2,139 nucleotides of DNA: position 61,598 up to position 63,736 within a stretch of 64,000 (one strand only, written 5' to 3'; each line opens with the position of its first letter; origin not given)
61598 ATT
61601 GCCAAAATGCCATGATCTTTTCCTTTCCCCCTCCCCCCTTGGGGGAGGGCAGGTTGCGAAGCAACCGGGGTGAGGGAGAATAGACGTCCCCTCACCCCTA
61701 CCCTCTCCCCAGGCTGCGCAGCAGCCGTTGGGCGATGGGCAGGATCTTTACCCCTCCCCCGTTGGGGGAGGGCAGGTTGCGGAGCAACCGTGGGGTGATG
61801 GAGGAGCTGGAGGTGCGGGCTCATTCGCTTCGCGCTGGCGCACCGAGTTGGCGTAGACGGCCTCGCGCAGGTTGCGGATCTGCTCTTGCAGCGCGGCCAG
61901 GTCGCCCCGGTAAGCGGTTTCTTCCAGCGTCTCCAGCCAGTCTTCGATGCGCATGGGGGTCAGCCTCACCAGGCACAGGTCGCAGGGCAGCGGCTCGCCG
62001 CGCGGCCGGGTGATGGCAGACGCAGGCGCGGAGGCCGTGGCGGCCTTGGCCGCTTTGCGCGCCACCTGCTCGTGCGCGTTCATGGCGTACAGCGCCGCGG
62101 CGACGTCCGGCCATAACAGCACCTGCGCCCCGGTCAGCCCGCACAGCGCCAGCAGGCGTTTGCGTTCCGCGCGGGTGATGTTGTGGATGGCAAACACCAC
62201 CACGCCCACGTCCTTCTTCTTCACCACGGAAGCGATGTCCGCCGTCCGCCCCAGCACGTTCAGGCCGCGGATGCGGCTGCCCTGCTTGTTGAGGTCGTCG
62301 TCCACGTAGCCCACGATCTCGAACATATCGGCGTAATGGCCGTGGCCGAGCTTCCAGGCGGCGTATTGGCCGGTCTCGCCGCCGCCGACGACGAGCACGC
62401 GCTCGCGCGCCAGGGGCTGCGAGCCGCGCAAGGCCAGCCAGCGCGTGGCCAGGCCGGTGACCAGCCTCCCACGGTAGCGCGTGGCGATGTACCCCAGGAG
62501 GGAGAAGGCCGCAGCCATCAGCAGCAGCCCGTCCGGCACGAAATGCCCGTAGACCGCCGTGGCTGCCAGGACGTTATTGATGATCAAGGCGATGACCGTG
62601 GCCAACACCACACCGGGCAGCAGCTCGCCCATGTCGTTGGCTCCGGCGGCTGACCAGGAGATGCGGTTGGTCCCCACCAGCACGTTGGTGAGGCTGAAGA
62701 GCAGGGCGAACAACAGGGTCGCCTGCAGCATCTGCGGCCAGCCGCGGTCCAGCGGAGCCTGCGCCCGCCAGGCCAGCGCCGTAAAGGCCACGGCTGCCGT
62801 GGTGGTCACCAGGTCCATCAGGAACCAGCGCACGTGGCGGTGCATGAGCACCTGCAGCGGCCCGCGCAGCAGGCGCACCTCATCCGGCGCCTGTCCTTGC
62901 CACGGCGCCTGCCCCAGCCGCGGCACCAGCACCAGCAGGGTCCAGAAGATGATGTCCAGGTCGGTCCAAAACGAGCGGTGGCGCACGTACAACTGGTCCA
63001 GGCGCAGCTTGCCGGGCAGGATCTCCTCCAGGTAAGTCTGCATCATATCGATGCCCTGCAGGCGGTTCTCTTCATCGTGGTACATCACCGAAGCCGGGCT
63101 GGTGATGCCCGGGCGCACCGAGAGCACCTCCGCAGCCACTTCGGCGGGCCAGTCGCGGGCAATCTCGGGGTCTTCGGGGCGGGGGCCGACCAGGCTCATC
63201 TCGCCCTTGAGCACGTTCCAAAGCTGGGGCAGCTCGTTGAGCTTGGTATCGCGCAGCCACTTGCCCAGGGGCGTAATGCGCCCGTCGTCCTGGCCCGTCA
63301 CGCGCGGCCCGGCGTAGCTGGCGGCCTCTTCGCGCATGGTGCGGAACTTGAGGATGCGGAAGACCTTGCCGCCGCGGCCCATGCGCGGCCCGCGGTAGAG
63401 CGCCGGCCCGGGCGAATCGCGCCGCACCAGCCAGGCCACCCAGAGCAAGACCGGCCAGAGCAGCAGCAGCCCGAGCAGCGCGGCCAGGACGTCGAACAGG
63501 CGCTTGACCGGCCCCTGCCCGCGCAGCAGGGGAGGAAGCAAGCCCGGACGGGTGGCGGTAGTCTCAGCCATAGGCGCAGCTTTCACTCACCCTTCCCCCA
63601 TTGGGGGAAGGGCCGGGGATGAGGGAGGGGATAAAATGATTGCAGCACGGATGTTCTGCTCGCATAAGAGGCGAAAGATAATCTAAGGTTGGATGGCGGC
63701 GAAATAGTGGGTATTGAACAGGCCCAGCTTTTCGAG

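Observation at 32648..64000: Large surface-glycan locus with many nucleotide-sugar pathways but almost no soluble glycosyltransferases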

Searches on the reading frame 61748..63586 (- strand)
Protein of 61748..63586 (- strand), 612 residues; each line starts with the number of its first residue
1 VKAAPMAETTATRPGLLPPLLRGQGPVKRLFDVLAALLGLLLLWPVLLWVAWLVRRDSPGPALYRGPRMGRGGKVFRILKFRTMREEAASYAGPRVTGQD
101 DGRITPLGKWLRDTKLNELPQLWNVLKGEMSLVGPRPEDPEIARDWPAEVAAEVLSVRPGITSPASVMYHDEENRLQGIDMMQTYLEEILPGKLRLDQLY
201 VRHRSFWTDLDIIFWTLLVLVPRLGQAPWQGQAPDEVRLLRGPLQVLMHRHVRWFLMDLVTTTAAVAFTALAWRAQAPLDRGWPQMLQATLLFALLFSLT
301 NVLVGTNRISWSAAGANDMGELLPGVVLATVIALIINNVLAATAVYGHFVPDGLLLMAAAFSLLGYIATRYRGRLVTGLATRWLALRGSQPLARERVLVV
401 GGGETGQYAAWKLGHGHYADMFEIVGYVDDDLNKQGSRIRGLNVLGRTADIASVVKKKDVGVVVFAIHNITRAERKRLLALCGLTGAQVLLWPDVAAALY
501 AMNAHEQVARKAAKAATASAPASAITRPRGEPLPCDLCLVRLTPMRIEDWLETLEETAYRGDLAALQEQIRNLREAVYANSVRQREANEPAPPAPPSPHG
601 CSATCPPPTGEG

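Call 7: search_protein_families(library=pfam, proteins=[window:61748-63586:-], max_evalue=0.001)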
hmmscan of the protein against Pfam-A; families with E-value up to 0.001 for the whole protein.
window:61748-63586:- (612 aa): 2 families
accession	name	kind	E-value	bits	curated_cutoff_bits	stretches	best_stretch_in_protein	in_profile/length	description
PF02397.22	Bac_transf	-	3.3e-56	190.1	27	1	28-220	1-177/179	Bacterial sugar transferase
PF13727.12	CoA_binding_3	-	2.2e-05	25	25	1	347-477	40-159/175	CoA-binding domain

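Call 13: find_related_loci(query=window:61748-63586:-, collection=genome_contigs, flank=10000)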
Query window:61748-63586:- (612 aa) in genome_contigs; peptide patterns used: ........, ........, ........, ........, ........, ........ (x = any residue, [..] = any of these).
55 stretches matched a pattern, but none encodes a relative of the query by tblastn (E <= 1e-3).

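Call 15: search_protein_families(library=ncbifam, proteins=[window:61748-63586:-], max_evalue=0.01)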
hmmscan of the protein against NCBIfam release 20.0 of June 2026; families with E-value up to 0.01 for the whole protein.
window:61748-63586:- (612 aa): 14 families
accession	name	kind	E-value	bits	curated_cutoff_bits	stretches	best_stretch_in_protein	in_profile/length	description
TIGR03025.1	EPS_sugtrans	subfamily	3.9e-82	276.9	295.55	2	22-221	252-439/445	exopolysaccharide biosynthesis polyprenyl glycosylphosphotransferase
TIGR03023.1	WcaJ_sugtrans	equivalog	9.7e-68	229.5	410.75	2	24-220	259-446/453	undecaprenyl-phosphate glucose phosphotransferase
TIGR03013.1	EpsB_2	subfamily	2.5e-52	178.4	393.35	2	27-221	254-437/443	TIGR03013 family XrtA/PEP-CTERM system glycosyltransferase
TIGR03022.1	WbaP_sugtrans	subfamily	1.2e-47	163.2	403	3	99-225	344-454/456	undecaprenyl-phosphate galactose phosphotransferase WbaP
NF050817.1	PolSacchBiosHfsE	equivalog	1.8e-36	125.9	750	1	25-220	269-459/467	polysaccharide biosynthesis protein HfsE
NF052601.1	undeca_RfbP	equivalog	3.9e-36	124.6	330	2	99-221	130-236/244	undecaprenyl-phosphate galactose phosphotransferase family protein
NF007518.0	PRK10124.1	equivalog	1e-32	113.5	684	1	27-217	273-454/464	undecaprenyl-phosphate glucose phosphotransferase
NF041877.1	EPS_EpsZ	equivalog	1.3e-32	113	800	2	26-221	264-453/459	exopolysaccharide biosynthesis polyisoprenyl-phosphate hexose-1-phosphate transferase EpsZ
NF045514.1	glycotran_HepC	equivalog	2e-27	95.9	140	1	27-137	116-211/220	heterocyst development glycosyltransferase HepC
NF011751.0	PRK15204.1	equivalog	5e-23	81.4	907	1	27-225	279-474/476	undecaprenyl-phosphate galactose phosphotransferase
TIGR03570.1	NeuD_NnaD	subfamily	0.00011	21.9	160.8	1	397-484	2-81/202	NeuD/PglB/VioB family sugar acetyltransferase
NF003993.0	PRK05472.2-2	equivalog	0.00024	20.7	217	1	396-469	85-155/212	redox-sensing transcriptional repressor Rex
NF003992.0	PRK05472.2-1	equivalog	0.00028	20.1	226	1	364-468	70-169/249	redox-sensing transcriptional repressor Rex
NF003995.0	PRK05472.2-4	subfamily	0.0004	20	126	1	394-469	83-155/213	redox-sensing transcriptional repressor Rex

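Call 29: find_homologous_proteins(query=window:61748-63586:-, max_evalue=1e-20)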
Query window:61748-63586:- (612 aa): 4981 proteins with E <= 1e-20 among 8000 candidates; the best 120 are listed.
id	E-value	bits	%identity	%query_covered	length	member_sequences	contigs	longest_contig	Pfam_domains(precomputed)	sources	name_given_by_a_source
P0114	0.0e+0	1373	100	99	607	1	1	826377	PF13727.13,PF02397.23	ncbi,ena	-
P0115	3.6e-274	929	71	95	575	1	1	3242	PF13727.13,PF02397.23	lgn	-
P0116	7.1e-269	912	69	95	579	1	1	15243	PF13727.13,PF02397.23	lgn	-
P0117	8.5e-260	882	68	92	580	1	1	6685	PF13727.13,PF02397.23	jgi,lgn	jgi:lipopolysaccharide/colanic/teichoic acid biosynthesis glycosyltransferase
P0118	2.5e-195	669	53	92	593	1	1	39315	PF02397.23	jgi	jgi:lipopolysaccharide/colanic/teichoic acid biosynthesis glycosyltransferase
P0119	1.8e-190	653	53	92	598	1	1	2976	PF02397.23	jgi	jgi:lipopolysaccharide/colanic/teichoic acid biosynthesis glycosyltransferase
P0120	4.1e-190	652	54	91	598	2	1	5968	PF02397.23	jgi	jgi:lipopolysaccharide/colanic/teichoic acid biosynthesis glycosyltransferase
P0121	9.0e-190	651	54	91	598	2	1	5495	PF13727.13,PF02397.23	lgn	-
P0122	1.3e-188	647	50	97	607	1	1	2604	PF02397.23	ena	-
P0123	3.1e-188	645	53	92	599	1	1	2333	PF02397.23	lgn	-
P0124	5.4e-188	645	54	92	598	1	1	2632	PF02397.23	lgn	-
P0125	1.2e-187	643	53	92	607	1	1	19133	PF02397.23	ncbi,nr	ncbi:MAG: sugar transferase [Anaerolineales bacterium]|nr:sugar transferase [Anaerolineales bacteriu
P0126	8.8e-187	641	52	95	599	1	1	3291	PF02397.23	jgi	jgi:lipopolysaccharide/colanic/teichoic acid biosynthesis glycosyltransferase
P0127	1.4e-186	640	52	94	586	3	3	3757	PF13727.13,PF02397.23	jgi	jgi:lipopolysaccharide/colanic/teichoic acid biosynthesis glycosyltransferase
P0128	1.4e-186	640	53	92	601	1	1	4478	PF02397.23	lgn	-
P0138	1.3e-184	633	51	92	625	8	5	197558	PF13727.13,PF02397.23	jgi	jgi:lipopolysaccharide/colanic/teichoic acid biosynthesis glycosyltransferase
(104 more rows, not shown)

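Call 30: find_encoding_contigs(protein=P0116, flank=10000, max_places=2)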
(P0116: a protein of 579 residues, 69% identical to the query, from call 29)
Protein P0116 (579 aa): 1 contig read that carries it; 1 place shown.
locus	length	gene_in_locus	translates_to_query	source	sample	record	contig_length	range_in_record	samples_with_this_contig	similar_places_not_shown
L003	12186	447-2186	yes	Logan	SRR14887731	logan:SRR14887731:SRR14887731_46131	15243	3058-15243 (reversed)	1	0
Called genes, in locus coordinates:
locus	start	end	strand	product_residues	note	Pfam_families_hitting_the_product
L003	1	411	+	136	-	?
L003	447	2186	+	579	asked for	PF02397:Bac_transf, PF13727:CoA_binding_3 (weak)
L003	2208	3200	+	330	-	PF01073:3Beta_HSD, PF01370:Epimerase, PF02719:Polysacc_synt_2, PF04321:RmlD_sub_bind, PF05368:NmrA, PF07993:NAD_binding_4, PF16363:GDP_Man_Dehyd, PF13460:NAD_binding_10, +1 more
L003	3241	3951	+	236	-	PF00483:NTP_transferase, PF12804:NTP_transf_3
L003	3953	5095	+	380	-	PF01041:DegT_DnrJ_EryC1, PF01212:Beta_elim_lyase (weak)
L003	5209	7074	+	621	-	PF13807:GNVR (weak), PF01656:CbiA, PF10609:ParA, PF13614:AAA_31 (weak)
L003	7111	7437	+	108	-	-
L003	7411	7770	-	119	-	-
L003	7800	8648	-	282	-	PF02645:DegV, PF13684:FakA-like_C (weak)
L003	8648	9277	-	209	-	PF04542:Sigma70_r2, PF08281:Sigma70_r4_2, PF04545:Sigma70_r4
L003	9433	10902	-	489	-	-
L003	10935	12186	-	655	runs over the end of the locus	PF09913:DUF2142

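Call 31: find_encoding_contigs(protein=P0117, flank=10000, max_places=2)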
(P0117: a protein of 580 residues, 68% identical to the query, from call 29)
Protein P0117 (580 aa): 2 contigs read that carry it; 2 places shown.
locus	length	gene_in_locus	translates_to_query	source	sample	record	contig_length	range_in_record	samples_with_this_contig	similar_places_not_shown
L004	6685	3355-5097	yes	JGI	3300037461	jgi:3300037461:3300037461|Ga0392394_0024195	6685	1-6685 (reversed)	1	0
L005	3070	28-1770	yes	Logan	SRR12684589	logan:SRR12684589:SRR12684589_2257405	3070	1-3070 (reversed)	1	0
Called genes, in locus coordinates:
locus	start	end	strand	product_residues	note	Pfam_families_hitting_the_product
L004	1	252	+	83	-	?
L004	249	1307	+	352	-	PF00535:Glycos_transf_2, PF13506:Glyco_transf_21 (weak), PF13641:Glyco_tranf_2_3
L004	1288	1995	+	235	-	PF13489:Methyltransf_23 (weak), PF01209:Ubie_methyltran (weak), PF13847:Methyltransf_31, PF08241:Methyltransf_11, PF08242:Methyltransf_12, PF13649:Methyltransf_25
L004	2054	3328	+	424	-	PF04932:Wzy_C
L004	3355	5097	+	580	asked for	PF02397:Bac_transf, PF13727:CoA_binding_3 (weak)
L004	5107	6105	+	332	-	PF00106:adh_short (weak), PF01370:Epimerase, PF02719:Polysacc_synt_2, PF05368:NmrA, PF01073:3Beta_HSD, PF07993:NAD_binding_4, PF13460:NAD_binding_10, PF16363:GDP_Man_Dehyd, +1 more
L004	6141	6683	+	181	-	?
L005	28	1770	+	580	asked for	PF02397:Bac_transf, PF13727:CoA_binding_3 (weak)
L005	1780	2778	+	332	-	PF00106:adh_short (weak), PF01370:Epimerase, PF02719:Polysacc_synt_2, PF05368:NmrA, PF01073:3Beta_HSD, PF07993:NAD_binding_4, PF13460:NAD_binding_10, PF16363:GDP_Man_Dehyd, +1 more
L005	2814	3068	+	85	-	?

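Call 32: find_encoding_contigs(protein=P0118, flank=10000, max_places=1)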
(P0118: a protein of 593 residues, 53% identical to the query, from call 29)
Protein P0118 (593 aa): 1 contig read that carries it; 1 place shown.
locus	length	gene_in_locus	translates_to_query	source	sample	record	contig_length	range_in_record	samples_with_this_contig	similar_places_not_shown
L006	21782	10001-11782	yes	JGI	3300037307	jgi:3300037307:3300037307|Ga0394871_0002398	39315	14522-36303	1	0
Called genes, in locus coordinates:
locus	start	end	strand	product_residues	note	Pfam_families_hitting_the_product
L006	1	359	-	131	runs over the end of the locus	-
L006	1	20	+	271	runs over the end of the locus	PF05575:V_cholerae_RfbT (weak), PF05050:Methyltransf_21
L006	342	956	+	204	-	PF13469:Sulfotransfer_3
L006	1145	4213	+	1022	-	PF08126:Propeptide_C25, PF01364:Peptidase_C25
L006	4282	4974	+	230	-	PF00535:Glycos_transf_2, PF13641:Glyco_tranf_2_3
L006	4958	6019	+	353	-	PF13439:Glyco_transf_4 (weak), PF00534:Glycos_transf_1, PF13692:Glyco_trans_1_4, PF13524:Glyco_trans_1_2 (faint)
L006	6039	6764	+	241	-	PF13489:Methyltransf_23, PF08241:Methyltransf_11, PF08242:Methyltransf_12, PF13649:Methyltransf_25, PF13847:Methyltransf_31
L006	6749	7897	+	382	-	PF13439:Glyco_transf_4, PF13579:Glyco_trans_4_4, PF00534:Glycos_transf_1, PF13692:Glyco_trans_1_4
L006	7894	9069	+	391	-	PF13439:Glyco_transf_4 (weak), PF13477:Glyco_trans_4_2, PF13579:Glyco_trans_4_4 (weak), PF20706:GT4-conflict (weak), PF00534:Glycos_transf_1, PF13692:Glyco_trans_1_4, PF13524:Glyco_trans_1_2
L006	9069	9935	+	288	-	PF00685:Sulfotransfer_1, PF13469:Sulfotransfer_3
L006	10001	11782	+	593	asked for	PF02397:Bac_transf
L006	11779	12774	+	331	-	PF01073:3Beta_HSD, PF01370:Epimerase, PF02719:Polysacc_synt_2, PF04321:RmlD_sub_bind, PF05368:NmrA, PF16363:GDP_Man_Dehyd, PF07993:NAD_binding_4, PF13460:NAD_binding_10, +1 more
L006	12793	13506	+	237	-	PF00483:NTP_transferase, PF12804:NTP_transf_3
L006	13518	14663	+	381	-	PF01041:DegT_DnrJ_EryC1, PF00155:Aminotran_1_2 (weak)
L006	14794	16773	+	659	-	PF13807:GNVR (weak), PF10609:ParA, PF01656:CbiA (weak), PF09140:MipZ (weak), PF13614:AAA_31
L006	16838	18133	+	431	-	PF04932:Wzy_C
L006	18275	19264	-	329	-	PF00583:Acetyltransf_1, PF13673:Acetyltransf_10 (weak), PF13508:Acetyltransf_7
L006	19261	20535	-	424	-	PF07690:MFS_1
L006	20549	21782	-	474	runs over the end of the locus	PF01425:Amidase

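Call 33: find_encoding_contigs(protein=P0138, flank=10000, max_places=1)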
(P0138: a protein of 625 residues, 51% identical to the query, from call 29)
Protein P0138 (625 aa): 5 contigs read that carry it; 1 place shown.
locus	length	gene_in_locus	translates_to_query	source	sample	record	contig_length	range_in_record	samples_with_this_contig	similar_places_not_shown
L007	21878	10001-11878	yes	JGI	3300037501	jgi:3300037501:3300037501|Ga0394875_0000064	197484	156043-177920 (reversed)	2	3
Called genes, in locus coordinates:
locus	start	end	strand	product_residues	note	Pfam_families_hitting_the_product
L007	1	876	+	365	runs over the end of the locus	PF13439:Glyco_transf_4, PF13579:Glyco_trans_4_4, PF13524:Glyco_trans_1_2 (faint), PF00534:Glycos_transf_1, PF13692:Glyco_trans_1_4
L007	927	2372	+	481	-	PF04932:Wzy_C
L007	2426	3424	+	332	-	PF13439:Glyco_transf_4 (weak), PF00534:Glycos_transf_1, PF13692:Glyco_trans_1_4, PF20706:GT4-conflict (weak), PF13524:Glyco_trans_1_2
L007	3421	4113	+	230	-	PF13428:TPR_14 (faint)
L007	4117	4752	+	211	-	PF13508:Acetyltransf_7, PF00583:Acetyltransf_1, PF08445:FR47 (weak), PF13673:Acetyltransf_10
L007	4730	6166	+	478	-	PF00501:AMP-binding, PF27533:CapK_C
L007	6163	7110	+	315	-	PF01408:GFO_IDH_MocA, PF22725:GFO_IDH_MocA_C3 (weak), PF02894:GFO_IDH_MocA_C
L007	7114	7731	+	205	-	PF25084:LbH_EIF2B (weak), PF00132:Hexapep, PF25087:GMPPB_C (weak), PF14602:Hexapep_2 (weak), PF00132:Hexapep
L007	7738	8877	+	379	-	PF01041:DegT_DnrJ_EryC1, PF01053:Cys_Met_Meta_PP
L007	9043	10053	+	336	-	PF13641:Glyco_tranf_2_3, PF00535:Glycos_transf_2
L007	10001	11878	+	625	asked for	PF02397:Bac_transf, PF13727:CoA_binding_3 (weak)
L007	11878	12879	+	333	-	PF05368:NmrA (weak), PF01073:3Beta_HSD, PF01370:Epimerase, PF02719:Polysacc_synt_2, PF07993:NAD_binding_4, PF13460:NAD_binding_10, PF16363:GDP_Man_Dehyd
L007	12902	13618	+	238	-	PF00483:NTP_transferase, PF12804:NTP_transf_3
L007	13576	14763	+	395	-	PF01041:DegT_DnrJ_EryC1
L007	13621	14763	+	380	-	PF01041:DegT_DnrJ_EryC1, PF00155:Aminotran_1_2 (faint)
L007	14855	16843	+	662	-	PF13500:AAA_26 (faint), PF13807:GNVR (weak), PF09140:MipZ (weak), PF10609:ParA, PF13614:AAA_31, PF01656:CbiA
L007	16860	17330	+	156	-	-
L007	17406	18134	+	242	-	PF04932:Wzy_C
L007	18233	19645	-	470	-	PF01425:Amidase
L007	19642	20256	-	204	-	PF00702:Hydrolase, PF13419:HAD_2, PF13242:Hydrolase_like (faint)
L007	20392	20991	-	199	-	PF13302:Acetyltransf_3, PF13420:Acetyltransf_4, PF00583:Acetyltransf_1, PF13523:Acetyltransf_8 (weak)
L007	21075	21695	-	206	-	PF13302:Acetyltransf_3, PF13420:Acetyltransf_4, PF00583:Acetyltransf_1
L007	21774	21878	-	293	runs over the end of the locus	PF00005:ABC_tran, PF13304:AAA_21 (faint)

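Call 71: find_related_loci(query=A4, collection=metagenome_contigs, flank=10000)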
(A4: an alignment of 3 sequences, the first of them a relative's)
Query A4 (235 aa) in metagenome_contigs; peptide patterns used: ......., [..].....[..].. (x = any residue, [..] = any of these).
244 stretches matched a pattern; 172 encode a relative of the query (tblastn E <= 1e-3); the best 80 are kept; 80 distinct loci.
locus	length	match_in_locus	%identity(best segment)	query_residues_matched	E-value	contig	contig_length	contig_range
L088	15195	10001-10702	56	1-235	4e-86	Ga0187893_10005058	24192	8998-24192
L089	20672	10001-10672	58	8-232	1e-85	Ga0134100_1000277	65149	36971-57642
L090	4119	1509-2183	61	7-232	8e-86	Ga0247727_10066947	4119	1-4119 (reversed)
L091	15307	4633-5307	61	7-232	6e-85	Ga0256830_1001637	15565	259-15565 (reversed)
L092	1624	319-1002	56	7-234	2e-89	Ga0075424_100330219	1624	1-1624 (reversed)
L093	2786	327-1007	58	7-234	2e-85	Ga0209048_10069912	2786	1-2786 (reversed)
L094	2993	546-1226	58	7-234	1e-84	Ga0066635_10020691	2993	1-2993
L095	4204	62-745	59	7-235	2e-83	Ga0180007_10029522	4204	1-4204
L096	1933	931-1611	56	8-235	1e-86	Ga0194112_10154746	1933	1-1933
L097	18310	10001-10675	58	7-232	3e-82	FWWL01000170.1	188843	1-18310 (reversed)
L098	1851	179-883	53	1-234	2e-85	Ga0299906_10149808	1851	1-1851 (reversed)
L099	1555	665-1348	56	7-235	2e-86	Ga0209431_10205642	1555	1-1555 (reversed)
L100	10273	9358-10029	58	8-232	6e-82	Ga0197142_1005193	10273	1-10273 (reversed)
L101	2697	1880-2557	57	8-234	2e-83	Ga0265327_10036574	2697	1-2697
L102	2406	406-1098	53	5-234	8e-84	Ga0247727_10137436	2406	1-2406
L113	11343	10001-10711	53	5-234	7e-80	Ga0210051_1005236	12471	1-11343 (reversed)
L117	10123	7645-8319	56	7-232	2e-79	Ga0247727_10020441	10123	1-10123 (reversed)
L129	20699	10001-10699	52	3-235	2e-76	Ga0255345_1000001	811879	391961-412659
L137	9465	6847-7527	53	8-234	1e-74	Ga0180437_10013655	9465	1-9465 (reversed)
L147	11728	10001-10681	52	7-234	8e-73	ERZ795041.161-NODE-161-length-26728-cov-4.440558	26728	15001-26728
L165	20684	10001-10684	48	7-235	3e-70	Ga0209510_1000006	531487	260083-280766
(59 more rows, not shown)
